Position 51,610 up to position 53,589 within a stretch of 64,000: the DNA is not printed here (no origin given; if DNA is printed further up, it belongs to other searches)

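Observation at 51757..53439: Orphan ~600-aa acidic protein carried as cargo of the glmS-associated insertion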

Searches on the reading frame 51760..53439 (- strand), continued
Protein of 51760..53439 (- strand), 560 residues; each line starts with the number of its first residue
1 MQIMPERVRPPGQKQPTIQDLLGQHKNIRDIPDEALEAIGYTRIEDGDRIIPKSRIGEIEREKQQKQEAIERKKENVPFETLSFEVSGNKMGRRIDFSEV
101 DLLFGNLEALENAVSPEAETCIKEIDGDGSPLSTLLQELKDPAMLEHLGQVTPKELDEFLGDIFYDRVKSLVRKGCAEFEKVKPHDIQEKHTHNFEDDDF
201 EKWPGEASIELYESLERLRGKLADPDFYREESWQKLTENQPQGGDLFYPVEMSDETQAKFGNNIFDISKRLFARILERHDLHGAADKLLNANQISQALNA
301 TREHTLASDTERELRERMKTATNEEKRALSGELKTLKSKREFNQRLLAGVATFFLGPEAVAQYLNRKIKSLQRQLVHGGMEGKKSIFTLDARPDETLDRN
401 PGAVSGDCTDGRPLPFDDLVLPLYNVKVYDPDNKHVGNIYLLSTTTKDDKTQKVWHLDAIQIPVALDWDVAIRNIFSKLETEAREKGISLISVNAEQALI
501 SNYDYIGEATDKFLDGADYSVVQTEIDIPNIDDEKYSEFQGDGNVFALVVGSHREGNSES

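Call 30: fold_search(model_id=the predicted structure, library=pdb)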
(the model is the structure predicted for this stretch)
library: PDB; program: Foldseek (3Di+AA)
matches with E <= 10: 572; with E <= 0.001: 0
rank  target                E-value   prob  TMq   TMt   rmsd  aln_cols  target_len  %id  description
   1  6edz_D                4.8e-03  0.63  0.15  0.12  33.9       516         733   11  Crystal structure of Mycobacterium tuberculosis ICL2 in complex with acetyl-CoA, form I (released 2019-08-14)
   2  6edz_A                8.0e-03  0.54  0.15  0.12  34.0       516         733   11  Crystal structure of Mycobacterium tuberculosis ICL2 in complex with acetyl-CoA, form I (released 2019-08-14)
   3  6ee1_B                1.6e-02  0.44  0.15  0.12  31.5       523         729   10  Crystal structure of Mycobacterium tuberculosis ICL2 in complex with acetyl-CoA (released 2019-08-14)
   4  6edz_C                1.8e-02  0.41  0.15  0.12  32.8       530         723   10  Crystal structure of Mycobacterium tuberculosis ICL2 in complex with acetyl-CoA, form I (released 2019-08-14)
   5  6edz_B                1.9e-02  0.41  0.15  0.12  33.4       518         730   11  Crystal structure of Mycobacterium tuberculosis ICL2 in complex with acetyl-CoA, form I (released 2019-08-14)
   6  6ee1_D                2.2e-02  0.41  0.15  0.12  31.7       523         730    9  Crystal structure of Mycobacterium tuberculosis ICL2 in complex with acetyl-CoA (released 2019-08-14)
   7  9obo_A                2.8e-02  0.38  0.15  0.12  48.3       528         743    8  Crystal structure of Mycobacterium tuberculosis isocitrate lyase 2 fixed in the apo form with disulfide bonds (released 2026-03-18)
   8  6edw_D                3.7e-02  0.23  0.14  0.11  48.6       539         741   10  Crystal structure of Mycobacterium tuberculosis ICL2 in the apo form (released 2019-08-14)
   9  5jwf_B                3.7e-02  0.18  0.10  0.09  23.6       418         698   12  Crystal structure of Porphyromonas gingivalis DPP11 (released 2017-06-14)
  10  6ee1_C                3.8e-02  0.30  0.15  0.12  31.1       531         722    8  Crystal structure of Mycobacterium tuberculosis ICL2 in complex with acetyl-CoA (released 2019-08-14)
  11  9obo_D                4.0e-02  0.35  0.15  0.12  48.6       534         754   10  Crystal structure of Mycobacterium tuberculosis isocitrate lyase 2 fixed in the apo form with disulfide bonds (released 2026-03-18)
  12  4ua3_A                6.7e-02  1.00  0.16  0.42   8.5       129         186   10  Crystal structure of selenomethionine labeled SpNatD (released 2015-01-28)
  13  6edw_B                6.7e-02  0.33  0.17  0.13  47.6       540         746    9  Crystal structure of Mycobacterium tuberculosis ICL2 in the apo form (released 2019-08-14)
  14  6edw_A                7.0e-02  0.23  0.15  0.11  49.3       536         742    9  Crystal structure of Mycobacterium tuberculosis ICL2 in the apo form (released 2019-08-14)
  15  5jwg_B                8.8e-02  0.12  0.11  0.10  20.8       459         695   11  Crystal structure of Porphyromonas endodontalis DPP11 in complex with dipeptide Arg-Asp (released 2017-06-14)
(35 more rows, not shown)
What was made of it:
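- Tried and rejected: Full-length Foldseek against the PDB gave nothing at E<=0.001 (call 30), so I modelled the C-domain separately.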

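Call 39: search_protein_families(library=pfam, proteins=[L008:7231-7680:+, L008:9626-10171:-, L009:788-1756:-, L009:4210-6954:-, L010:4806-5426:-, L010:7561-8523:-, L011:6233-7993:+, L011:9717-10082:+, L016:7248-7895:+, L016:9836-10225:-], max_evalue=0.001)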
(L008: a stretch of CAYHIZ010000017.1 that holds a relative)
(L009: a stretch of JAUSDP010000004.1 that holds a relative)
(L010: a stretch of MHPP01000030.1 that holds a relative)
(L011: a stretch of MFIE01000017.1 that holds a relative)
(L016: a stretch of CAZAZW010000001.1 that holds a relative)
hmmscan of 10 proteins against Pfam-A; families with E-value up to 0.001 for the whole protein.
L008:7231-7680:+ (150 aa): 1 family
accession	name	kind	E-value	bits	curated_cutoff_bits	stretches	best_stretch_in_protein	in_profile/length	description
PF09827.14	CRISPR_Cas2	-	1.3e-05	25.7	23.8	1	56-140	2-71/74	CRISPR associated protein Cas2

L008:9626-10171:- (182 aa): 0 families

L009:788-1756:- (323 aa): 0 families

L009:4210-6954:- (915 aa): 3 families
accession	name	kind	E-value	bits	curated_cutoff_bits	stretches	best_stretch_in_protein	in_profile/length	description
PF02534.20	T4SS-DNA_transf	-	3e-09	36.7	20.1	1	510-841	45-385/468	Type IV secretory system Conjugative DNA transfer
PF12696.13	TraG-D_C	-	1.4e-06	28.6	22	1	767-839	2-80/126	TraM recognition site of TraD and TraG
PF10412.15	TrwB_AAD_bind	-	2.8e-05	23.6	20.5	0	501-551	7-57/387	Type IV secretion-system coupling protein DNA-binding domain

L010:4806-5426:- (207 aa): 0 families

L010:7561-8523:- (321 aa): 1 family
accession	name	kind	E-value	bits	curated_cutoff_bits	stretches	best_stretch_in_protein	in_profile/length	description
PF01699.29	Na_Ca_ex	-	4.8e-63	212.1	24.9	2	4-152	2-150/151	Sodium/calcium exchanger protein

L011:6233-7993:+ (587 aa): 5 families
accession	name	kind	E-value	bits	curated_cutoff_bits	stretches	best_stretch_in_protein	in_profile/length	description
PF14791.11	DNA_pol_B_thumb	-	3.6e-22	78.4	25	1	256-315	1-62/63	DNA polymerase beta thumb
PF14716.13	HHH_8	-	1.8e-16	60.7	30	1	3-78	2-72/73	Helix-hairpin-helix domain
PF02811.25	PHP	-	2.1e-08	35.1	26.4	1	349-470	5-87/164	PHP domain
PF14520.12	HHH_5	-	3.7e-08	34.2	27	1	95-148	3-54/57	Helix-hairpin-helix domain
PF14792.12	DNA_pol_B_palm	-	0.00056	20.6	25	0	165-210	8-53/113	DNA polymerase beta palm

L011:9717-10082:+ (122 aa): 0 families

L016:7248-7895:+ (216 aa): 2 families
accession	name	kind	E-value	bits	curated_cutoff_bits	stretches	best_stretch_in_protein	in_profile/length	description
PF01569.27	PAP2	-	8.3e-18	64.8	27.2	1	89-214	12-128/130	PAP2 superfamily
PF14378.12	PAP2_3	-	0.00025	21.4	27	1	42-203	24-187/190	PAP2 superfamily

L016:9836-10225:- (130 aa): 1 family
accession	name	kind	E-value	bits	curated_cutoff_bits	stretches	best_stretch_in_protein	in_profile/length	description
PF00380.25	Ribosomal_S9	-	3.3e-40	137.8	22.5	1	9-130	1-121/121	Ribosomal protein S9/S16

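Call 40: search_protein_families(library=pfam, proteins=[L017:7595-7999:+, L017:9629-10603:+, L018:5701-6489:-, L018:9073-10257:-, L019:4246-6894:+, L019:9854-10420:+, L020:588-1010:+, L020:2791-3129:-, L021:5749-6822:+, L021:9051-9671:-], max_evalue=0.001)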
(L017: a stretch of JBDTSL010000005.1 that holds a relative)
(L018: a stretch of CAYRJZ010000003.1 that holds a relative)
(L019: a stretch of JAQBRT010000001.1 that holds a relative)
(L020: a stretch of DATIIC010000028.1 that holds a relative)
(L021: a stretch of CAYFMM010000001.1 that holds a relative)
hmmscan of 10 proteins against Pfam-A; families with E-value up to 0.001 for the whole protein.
L017:7595-7999:+ (135 aa): 3 families
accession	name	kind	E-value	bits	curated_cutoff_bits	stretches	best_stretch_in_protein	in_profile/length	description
PF01230.28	HIT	-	1.2e-27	96.9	21.5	1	11-107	1-97/98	HIT domain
PF11969.13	DcpS_C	-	3.8e-16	60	24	1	4-104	2-101/114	Scavenger mRNA decapping enzyme C-term binding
PF04677.20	CwfJ_C_1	-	0.0008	19.7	21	1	3-104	13-108/122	Protein similar to CwfJ C-terminus 1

L017:9629-10603:+ (325 aa): 7 families
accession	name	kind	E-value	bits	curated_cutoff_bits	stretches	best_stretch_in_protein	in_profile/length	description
PF16363.11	GDP_Man_Dehyd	-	9.6e-79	265.7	27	1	4-306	1-332/332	GDP-mannose 4,6 dehydratase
PF01370.27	Epimerase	-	2.8e-59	200.9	20.9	1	4-242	2-240/240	NAD dependent epimerase/dehydratase family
PF01073.25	3Beta_HSD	-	1.1e-16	61.1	22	1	4-163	1-159/280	3-beta hydroxysteroid dehydrogenase/isomerase family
PF07993.18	NAD_binding_4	-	2e-16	60.3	20.1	1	5-179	1-206/258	Male sterility protein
PF02719.21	Polysacc_synt_2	-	8.4e-14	51.9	20.2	1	4-123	2-128/293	Polysaccharide biosynthesis protein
PF04321.23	RmlD_sub_bind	-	3.7e-12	46.3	27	1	1-168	1-143/287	RmlD substrate binding domain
PF13460.12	NAD_binding_10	-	2.6e-07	31.1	27.2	1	40-141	28-112/184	NAD(P)H-binding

L018:5701-6489:- (263 aa): 6 families
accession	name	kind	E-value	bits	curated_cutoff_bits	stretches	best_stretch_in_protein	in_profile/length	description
PF13649.12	Methyltransf_25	-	4.7e-10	40.5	27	1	109-187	1-85/97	Methyltransferase domain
PF08241.18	Methyltransf_11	-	2.3e-08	35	21.2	1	110-186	1-74/95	Methyltransferase domain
PF13847.12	Methyltransf_31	-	3.3e-08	33.8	27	1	107-185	5-93/145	Methyltransferase domain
PF08242.18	Methyltransf_12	-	7.3e-08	33.5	30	1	110-202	1-95/98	Methyltransferase domain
PF13489.12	Methyltransf_23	-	4.5e-07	30.2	27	1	103-183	20-98/164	Methyltransferase domain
PF01728.25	FtsJ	-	8e-06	26.3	24.1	1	102-203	19-129/181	FtsJ-like methyltransferase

L018:9073-10257:- (395 aa): 2 families
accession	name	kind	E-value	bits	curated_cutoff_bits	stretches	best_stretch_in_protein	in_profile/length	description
PF03949.21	Malic_M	-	2.7e-27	96.1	23.5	1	162-383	3-240/258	Malic enzyme, NAD binding domain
PF00390.24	malic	-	1.5e-23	84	23.1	1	17-148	2-181/182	Malic enzyme, N-terminal domain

L019:4246-6894:+ (883 aa): 3 families
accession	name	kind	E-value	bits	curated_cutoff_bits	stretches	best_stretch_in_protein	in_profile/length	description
PF00476.26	DNA_pol_A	-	4.6e-140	467.3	34.3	1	507-882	2-381/381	DNA polymerase family A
PF02739.22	5_3_exonuc_N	-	2e-51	174.4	34.3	1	10-178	1-164/164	5'-3' exonuclease, N-terminal resolvase-like domain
PF01367.25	5_3_exonuc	-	1.9e-29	102.4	40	1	182-272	4-95/97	5'-3' exonuclease, C-terminal SAM fold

L019:9854-10420:+ (189 aa): 0 families

L020:588-1010:+ (141 aa): 0 families

L020:2791-3129:- (113 aa): 3 families
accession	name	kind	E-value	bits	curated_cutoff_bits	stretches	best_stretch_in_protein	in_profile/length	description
PF03819.22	MazG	-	2.5e-08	34.5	22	1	33-95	5-61/74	MazG nucleotide pyrophosphohydrolase domain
PF01503.22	PRA-PH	-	4.5e-05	24.2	21.3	1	24-94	17-80/86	Phosphoribosyl-ATP pyrophosphohydrolase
PF08761.16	dUTPase_2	-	0.0001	23.1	22.9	1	9-92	4-89/162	dUTPase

L021:5749-6822:+ (358 aa): 1 family
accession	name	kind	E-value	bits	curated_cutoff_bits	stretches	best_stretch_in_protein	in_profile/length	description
PF19279.4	YegS_C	-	0.00089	19.5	27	0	230-353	40-157/158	YegS C-terminal NAD kinase beta sandwich-like domain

L021:9051-9671:- (207 aa): 1 family
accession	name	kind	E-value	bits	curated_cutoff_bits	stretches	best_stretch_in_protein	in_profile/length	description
PF14528.11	LAGLIDADG_3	-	1.5e-15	57.7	22.5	2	123-196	1-79/82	LAGLIDADG-like domain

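Call 58: search_dna_similar(query=window:51760-53439:-, collection=phages, mode=protein, max_evalue=0.001)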
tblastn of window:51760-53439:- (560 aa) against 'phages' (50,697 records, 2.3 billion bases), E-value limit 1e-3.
No match.

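Call 59: search_dna_similar(query=window:51760-53439:-, collection=plasmids, mode=protein, max_evalue=0.001)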
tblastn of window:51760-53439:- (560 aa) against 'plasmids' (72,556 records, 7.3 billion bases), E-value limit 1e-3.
No match.
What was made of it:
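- Tried and rejected: Phage or plasmid origin. tblastn against phages and plasmids found no match (calls 58, 59).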

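Call 60: fold_search(model_id=the predicted structure, library=viral)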
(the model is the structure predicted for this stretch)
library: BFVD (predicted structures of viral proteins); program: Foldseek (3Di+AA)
matches with E <= 10: 350; with E <= 0.001: 0
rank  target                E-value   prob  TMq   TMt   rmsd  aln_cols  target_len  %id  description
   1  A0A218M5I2            1.1e-02  0.99  0.15  0.38   9.7       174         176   12  Acetyltransferase domain protein [Arthrobacter phage Niktson]
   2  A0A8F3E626            1.9e-02  0.99  0.17  0.27   9.2       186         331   13  Acetyltransferase [Streptomyces phage TaidaOne]
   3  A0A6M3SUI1            3.9e-02  0.99  0.18  0.20   8.7       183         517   10  Acetyltransferase [Gordonia phage Secretariat]
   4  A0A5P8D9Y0            4.4e-02  0.99  0.18  0.20   7.9       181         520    9  N-acetyltransferase domain-containing protein [Gordonia phage OhMyWard]
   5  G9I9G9                7.4e-02  0.69  0.19  0.33  23.3       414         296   12  (no name in the UniProt tables at hand)
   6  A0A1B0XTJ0            1.2e-01  0.23  0.13  0.09  28.7       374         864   11  (no name in the UniProt tables at hand)
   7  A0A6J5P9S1            1.5e-01  0.99  0.15  0.45   4.5       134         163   11  Uncharacterized protein [uncultured Caudovirales phage]
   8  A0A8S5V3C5            1.8e-01  0.96  0.17  0.47   6.8       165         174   10  Acetyltransferase [Caudovirales sp. ctVfb8]
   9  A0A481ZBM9            1.8e-01  0.94  0.17  0.43   9.0       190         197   10  Uncharacterized protein [Pithovirus LCPAC404]
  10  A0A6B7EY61            2.0e-01  0.10  0.08  0.13  20.7       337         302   10  (no name in the UniProt tables at hand)
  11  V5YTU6                2.2e-01  0.97  0.12  0.41   2.9        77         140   13  Uncharacterized protein [Pseudomonas phage PPpW-4]
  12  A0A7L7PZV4            2.7e-01  0.12  0.08  0.05  26.3       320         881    9  Outer capsid protein VP2 [Peruvian horse sickness virus]
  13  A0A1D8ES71            2.9e-01  0.87  0.11  0.36   3.9        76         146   20  Membrane-associated initiation of head vertex [Klebsiella phage KP-Rio/2015]
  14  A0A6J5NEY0            3.1e-01  0.13  0.12  0.09  24.5       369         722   12  Uncharacterized protein [uncultured Caudovirales phage]
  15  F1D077                3.7e-01  0.90  0.11  0.38   3.2        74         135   15  Host specificity protein A [Vibrio phage ICP3_2009_B]
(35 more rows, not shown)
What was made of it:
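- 51760..52314 (-): C-terminal domain, aa 376-560. A diverged GNAT fold (beta1, short helices plus loop, beta2-beta3-beta4, alpha3, beta5, alpha4, beta6, beta7) spans aa ~384-549. The viral library also returns acetyltransferases as its top hits (call 60).
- BFVD returns acetyltransferases as its top hits (call 60).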

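Call 61: find_related_loci(query=A1, collection=viral_contigs, flank=8000)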
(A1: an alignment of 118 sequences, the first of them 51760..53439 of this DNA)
Query A1 (560 aa) in viral_contigs; peptide patterns used: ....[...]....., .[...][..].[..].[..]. (x = any residue, [..] = any of these).
37 stretches matched a pattern, but none encodes a relative of the query by tblastn (E <= 1e-3).
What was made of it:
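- There are no phage, plasmid or viral-contig relatives (calls 58, 59, 61).
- Tried and rejected: IMG/VR pattern hits were not confirmed (call 61).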

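Call 68: search_protein_families(library=pfam, proteins=[L022:860-1759:+, L022:2169-2969:+, L022:15028-16107:-, L022:14231-15025:+, L021:17-1291:+, L021:3111-4337:+, L021:9826-11082:-, L021:11195-12229:-, L024:2883-4253:+, L024:10827-12023:-], max_evalue=0.0001)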
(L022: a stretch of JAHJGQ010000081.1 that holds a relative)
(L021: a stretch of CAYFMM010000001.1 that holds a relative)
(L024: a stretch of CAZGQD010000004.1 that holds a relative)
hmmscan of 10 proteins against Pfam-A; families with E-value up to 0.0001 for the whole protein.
L022:860-1759:+ (300 aa): 0 families

L022:2169-2969:+ (267 aa): 2 families
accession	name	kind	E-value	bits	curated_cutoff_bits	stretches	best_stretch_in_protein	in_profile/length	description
PF14528.11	LAGLIDADG_3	-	1.6e-12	48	22.5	1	168-242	2-79/82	LAGLIDADG-like domain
PF13936.12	HTH_38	-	1.5e-06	28.3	27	1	9-47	3-41/44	Helix-turn-helix domain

L022:15028-16107:- (360 aa): 0 families

L022:14231-15025:+ (265 aa): 1 family
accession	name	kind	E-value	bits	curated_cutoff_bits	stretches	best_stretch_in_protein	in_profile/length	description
PF01026.27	TatD_DNase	-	1e-66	225.4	27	1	4-264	1-253/253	TatD related DNase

L021:17-1291:+ (425 aa): 0 families

L021:3111-4337:+ (409 aa): 3 families
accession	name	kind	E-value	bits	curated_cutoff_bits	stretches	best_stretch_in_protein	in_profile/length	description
PF00270.35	DEAD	-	7.5e-51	172.6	26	1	29-193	1-166/167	DEAD/DEAH box helicase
PF00271.37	Helicase_C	-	4.7e-34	117.4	23.5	1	227-336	1-110/110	Helicase conserved C-terminal domain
PF04851.21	ResIII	-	5.6e-10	39.8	22.5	1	41-188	22-163/164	Type III restriction enzyme, res subunit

L021:9826-11082:- (419 aa): 0 families

L021:11195-12229:- (345 aa): 1 family
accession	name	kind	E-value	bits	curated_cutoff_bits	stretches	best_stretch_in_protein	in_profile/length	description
PF04014.23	MazE_antitoxin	-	1.8e-05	25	24.7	1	24-56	4-36/48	Antidote-toxin recognition MazE, bacterial antitoxin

L024:2883-4253:+ (457 aa): 5 families
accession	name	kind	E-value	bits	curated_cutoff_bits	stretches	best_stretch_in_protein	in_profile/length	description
PF00448.28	SRP54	-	1.8e-65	220.7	22.7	1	100-294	1-196/196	SRP54-type protein, GTPase domain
PF02978.25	SRP_SPB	-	1.8e-30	105.6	27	1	326-425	2-91/91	Signal peptide binding domain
PF02881.24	SRP54_N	-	1.6e-12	47.9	22.4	1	7-83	1-75/75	SRP54-type protein, helical bundle domain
PF01656.29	CbiA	-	4.4e-07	30.3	25.4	1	110-253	9-88/125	CobQ/CobB/MinD/ParA nucleotide binding domain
PF06414.18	Zeta_toxin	-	6.2e-05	23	22.3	1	97-148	13-65/199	Zeta toxin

L024:10827-12023:- (399 aa): 2 families
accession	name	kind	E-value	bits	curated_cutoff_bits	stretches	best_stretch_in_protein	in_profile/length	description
PF13173.12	AAA_14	-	1.2e-37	129.3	27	1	37-159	3-129/129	AAA domain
PF13635.12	DUF4143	-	1.2e-23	84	28.1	1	202-344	2-157/160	Domain of unknown function (DUF4143)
